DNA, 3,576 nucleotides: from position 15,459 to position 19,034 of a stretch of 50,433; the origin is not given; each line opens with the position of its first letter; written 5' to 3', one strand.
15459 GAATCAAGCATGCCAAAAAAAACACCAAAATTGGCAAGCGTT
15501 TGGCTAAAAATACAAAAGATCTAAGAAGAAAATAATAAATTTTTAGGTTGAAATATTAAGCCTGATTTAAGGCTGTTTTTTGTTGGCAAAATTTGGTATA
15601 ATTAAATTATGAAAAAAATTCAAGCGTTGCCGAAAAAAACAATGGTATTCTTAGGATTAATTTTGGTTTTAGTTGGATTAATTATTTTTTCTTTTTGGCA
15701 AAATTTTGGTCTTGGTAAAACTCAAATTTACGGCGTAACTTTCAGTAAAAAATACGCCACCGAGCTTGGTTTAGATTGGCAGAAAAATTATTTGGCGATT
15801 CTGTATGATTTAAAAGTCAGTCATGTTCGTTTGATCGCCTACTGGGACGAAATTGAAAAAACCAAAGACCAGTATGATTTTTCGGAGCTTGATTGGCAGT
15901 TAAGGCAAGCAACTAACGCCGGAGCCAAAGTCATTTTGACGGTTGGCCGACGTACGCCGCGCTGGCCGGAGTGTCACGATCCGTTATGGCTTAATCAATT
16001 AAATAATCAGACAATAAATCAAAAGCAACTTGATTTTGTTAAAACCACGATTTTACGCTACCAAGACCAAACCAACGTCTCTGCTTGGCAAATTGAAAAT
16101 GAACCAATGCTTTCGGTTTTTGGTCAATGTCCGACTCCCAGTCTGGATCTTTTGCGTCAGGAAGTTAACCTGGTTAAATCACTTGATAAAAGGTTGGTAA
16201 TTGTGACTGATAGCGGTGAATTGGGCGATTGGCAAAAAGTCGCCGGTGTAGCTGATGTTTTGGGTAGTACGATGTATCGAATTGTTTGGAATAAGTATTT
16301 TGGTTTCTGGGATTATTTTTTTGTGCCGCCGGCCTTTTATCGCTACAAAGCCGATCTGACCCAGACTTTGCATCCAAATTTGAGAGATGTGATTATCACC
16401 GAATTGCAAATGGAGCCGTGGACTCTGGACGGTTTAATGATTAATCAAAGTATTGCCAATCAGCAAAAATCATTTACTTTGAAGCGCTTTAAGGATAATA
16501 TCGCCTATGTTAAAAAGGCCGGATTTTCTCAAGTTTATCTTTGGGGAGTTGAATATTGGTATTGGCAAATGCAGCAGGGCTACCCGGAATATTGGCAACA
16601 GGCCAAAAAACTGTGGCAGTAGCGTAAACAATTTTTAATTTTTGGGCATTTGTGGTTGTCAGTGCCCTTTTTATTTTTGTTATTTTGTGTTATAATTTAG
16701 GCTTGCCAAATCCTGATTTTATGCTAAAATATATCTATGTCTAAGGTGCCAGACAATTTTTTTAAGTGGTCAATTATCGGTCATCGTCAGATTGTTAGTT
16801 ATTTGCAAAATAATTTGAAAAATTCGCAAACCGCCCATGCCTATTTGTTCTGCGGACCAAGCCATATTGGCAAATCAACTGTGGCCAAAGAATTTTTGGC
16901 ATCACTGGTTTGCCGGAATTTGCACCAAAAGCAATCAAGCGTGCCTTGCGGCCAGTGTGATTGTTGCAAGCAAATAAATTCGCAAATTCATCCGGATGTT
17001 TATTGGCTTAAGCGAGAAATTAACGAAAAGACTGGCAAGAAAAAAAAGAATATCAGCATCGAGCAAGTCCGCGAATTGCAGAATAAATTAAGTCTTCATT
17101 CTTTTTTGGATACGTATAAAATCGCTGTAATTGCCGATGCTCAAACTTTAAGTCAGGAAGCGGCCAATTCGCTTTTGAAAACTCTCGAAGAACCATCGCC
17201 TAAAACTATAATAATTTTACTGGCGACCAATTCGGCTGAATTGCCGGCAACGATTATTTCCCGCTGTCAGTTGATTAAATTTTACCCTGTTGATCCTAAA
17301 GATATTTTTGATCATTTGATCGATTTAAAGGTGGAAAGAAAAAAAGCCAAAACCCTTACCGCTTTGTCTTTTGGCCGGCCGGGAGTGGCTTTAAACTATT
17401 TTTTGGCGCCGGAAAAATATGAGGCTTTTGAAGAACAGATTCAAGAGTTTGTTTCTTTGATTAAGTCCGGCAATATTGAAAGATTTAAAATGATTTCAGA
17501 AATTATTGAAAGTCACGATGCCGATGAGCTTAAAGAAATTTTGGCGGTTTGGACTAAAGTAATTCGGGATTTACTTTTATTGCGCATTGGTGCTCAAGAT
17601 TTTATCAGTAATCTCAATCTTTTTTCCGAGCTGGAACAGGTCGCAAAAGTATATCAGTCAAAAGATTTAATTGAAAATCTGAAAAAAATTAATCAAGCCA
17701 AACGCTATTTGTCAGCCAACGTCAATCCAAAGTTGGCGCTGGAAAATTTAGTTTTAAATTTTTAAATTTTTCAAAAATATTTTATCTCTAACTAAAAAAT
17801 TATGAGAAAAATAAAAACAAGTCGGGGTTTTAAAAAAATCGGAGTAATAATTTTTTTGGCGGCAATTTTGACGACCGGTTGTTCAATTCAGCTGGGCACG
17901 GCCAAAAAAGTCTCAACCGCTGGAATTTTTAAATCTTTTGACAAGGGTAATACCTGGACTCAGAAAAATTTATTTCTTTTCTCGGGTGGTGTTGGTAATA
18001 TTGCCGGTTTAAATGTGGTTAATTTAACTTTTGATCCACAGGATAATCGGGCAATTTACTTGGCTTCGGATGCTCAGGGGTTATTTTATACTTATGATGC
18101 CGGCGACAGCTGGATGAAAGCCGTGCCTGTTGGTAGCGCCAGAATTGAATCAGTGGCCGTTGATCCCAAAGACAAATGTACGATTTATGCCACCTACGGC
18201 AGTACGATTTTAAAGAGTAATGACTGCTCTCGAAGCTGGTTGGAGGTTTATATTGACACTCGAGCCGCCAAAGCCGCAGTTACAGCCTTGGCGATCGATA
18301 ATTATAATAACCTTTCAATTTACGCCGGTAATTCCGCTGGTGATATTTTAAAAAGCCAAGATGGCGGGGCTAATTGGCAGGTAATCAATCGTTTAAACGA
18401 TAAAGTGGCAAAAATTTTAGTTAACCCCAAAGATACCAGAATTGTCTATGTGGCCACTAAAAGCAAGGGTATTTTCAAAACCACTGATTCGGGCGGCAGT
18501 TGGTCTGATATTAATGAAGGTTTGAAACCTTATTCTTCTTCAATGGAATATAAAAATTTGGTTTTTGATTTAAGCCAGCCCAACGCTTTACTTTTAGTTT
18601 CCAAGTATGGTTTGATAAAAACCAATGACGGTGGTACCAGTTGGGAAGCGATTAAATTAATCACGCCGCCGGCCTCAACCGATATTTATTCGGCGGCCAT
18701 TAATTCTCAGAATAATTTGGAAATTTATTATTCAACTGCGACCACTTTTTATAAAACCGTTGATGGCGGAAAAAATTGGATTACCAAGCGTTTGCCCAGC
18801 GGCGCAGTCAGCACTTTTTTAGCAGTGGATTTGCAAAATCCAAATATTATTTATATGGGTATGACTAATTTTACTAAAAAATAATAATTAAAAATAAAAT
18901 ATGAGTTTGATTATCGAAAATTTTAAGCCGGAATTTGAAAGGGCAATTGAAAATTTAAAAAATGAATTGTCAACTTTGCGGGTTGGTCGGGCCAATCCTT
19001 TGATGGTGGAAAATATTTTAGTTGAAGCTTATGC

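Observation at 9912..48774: Nine or more GC-rich, SD-bearing, self-contained cassettes inserted between SD-less AT-rich housekeeping genes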

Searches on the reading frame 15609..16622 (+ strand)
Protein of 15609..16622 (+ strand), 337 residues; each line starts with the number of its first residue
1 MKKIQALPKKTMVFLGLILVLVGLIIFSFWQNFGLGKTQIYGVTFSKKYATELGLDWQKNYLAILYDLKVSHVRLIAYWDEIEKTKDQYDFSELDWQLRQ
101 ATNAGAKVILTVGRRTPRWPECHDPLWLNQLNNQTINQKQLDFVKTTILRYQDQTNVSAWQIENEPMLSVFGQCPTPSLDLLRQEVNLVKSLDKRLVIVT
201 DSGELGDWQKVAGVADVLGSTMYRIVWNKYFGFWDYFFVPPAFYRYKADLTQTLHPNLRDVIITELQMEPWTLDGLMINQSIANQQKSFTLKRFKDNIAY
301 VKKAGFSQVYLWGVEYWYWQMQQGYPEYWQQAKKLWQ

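Call 85: search_protein_families(library=pfam, max_evalue=0.001, proteins=[window:15609-16622:+])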
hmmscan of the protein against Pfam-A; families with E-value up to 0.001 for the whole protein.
window:15609-16622:+ (337 aa): 2 families
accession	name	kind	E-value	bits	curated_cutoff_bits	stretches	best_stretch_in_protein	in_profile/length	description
PF02449.21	Glyco_hydro_42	-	1.6e-06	28.2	21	0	65-119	19-75/376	Beta-galactosidase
PF00331.26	Glyco_hydro_10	-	0.00029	20.6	22.1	0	79-167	47-130/311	Glycosyl hydrolase family 10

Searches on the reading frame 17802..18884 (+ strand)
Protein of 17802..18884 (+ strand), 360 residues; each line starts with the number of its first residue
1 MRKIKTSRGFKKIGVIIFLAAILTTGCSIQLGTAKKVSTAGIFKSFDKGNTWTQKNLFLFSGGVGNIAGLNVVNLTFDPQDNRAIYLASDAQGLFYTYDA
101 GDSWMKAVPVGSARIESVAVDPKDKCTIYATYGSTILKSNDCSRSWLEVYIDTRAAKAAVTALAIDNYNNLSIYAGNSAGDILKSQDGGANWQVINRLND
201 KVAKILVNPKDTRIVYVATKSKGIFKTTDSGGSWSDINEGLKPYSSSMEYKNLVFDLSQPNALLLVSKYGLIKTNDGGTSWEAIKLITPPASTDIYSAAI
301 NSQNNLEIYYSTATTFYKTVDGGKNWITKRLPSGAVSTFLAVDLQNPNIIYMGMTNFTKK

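Call 85: search_protein_families(library=pfam, max_evalue=0.001, proteins=[window:17802-18884:+])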
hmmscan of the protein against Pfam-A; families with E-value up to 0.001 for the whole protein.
window:17802-18884:+ (360 aa): 3 families
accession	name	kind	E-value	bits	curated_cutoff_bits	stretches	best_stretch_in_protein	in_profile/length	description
PF15902.12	Sortilin-Vps10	-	7.1e-24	84.8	33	2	181-266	2-86/446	Sortilin, neurotensin receptor 3,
PF14870.12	PSII_BNR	-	5.2e-15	55.9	27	2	42-200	127-274/303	Photosynthesis system II assembly factor YCF48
PF02012.26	BNR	-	0.00022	21.2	27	0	185-193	3-11/12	BNR/Asp-box repeat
